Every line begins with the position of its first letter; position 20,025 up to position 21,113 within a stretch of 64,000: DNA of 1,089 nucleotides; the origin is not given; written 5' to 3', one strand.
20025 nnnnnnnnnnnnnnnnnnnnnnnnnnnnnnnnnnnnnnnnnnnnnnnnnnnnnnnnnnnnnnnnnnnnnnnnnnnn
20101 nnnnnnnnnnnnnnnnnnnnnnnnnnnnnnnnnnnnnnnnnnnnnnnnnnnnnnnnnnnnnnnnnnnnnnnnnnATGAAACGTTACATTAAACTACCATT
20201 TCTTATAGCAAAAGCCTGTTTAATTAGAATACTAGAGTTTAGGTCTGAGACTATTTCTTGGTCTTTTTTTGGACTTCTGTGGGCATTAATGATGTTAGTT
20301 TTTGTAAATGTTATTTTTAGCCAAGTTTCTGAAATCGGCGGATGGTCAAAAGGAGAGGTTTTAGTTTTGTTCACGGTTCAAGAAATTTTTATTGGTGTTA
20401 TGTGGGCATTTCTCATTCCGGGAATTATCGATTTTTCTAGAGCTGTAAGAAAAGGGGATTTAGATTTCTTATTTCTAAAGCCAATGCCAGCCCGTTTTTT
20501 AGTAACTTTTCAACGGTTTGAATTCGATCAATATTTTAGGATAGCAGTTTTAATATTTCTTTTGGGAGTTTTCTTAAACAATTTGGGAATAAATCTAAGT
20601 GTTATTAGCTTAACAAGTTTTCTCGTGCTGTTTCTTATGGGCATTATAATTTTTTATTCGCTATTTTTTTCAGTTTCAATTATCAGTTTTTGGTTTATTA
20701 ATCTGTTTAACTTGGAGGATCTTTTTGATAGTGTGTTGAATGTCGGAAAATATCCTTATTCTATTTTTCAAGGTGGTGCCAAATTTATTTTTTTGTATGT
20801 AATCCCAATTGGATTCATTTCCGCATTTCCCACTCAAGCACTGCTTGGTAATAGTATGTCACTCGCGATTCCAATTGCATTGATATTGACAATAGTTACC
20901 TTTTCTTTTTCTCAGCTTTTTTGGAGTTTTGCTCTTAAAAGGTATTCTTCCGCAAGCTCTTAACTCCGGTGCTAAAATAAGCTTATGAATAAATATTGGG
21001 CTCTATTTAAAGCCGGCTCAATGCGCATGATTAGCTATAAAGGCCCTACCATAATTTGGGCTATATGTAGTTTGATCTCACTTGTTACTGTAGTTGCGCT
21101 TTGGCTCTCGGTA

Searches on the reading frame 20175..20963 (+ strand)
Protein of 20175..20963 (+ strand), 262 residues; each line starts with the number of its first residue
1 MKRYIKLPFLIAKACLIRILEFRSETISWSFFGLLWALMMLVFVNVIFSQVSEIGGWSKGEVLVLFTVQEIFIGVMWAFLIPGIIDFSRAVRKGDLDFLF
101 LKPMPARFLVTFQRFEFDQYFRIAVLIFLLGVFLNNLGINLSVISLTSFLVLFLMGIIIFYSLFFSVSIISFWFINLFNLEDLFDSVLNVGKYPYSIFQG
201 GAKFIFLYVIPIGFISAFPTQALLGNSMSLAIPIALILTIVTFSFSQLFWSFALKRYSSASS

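Call 77: search_protein_families(library=pfam, proteins=[window:20175-20963:+], max_evalue=0.001)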
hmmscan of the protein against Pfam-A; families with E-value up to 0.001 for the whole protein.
window:20175-20963:+ (262 aa): 1 family
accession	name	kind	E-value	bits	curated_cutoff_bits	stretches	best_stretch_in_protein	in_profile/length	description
PF06182.17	ABC2_membrane_6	-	2.4e-47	162.1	22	1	34-261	1-229/229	ABC-2 family transporter protein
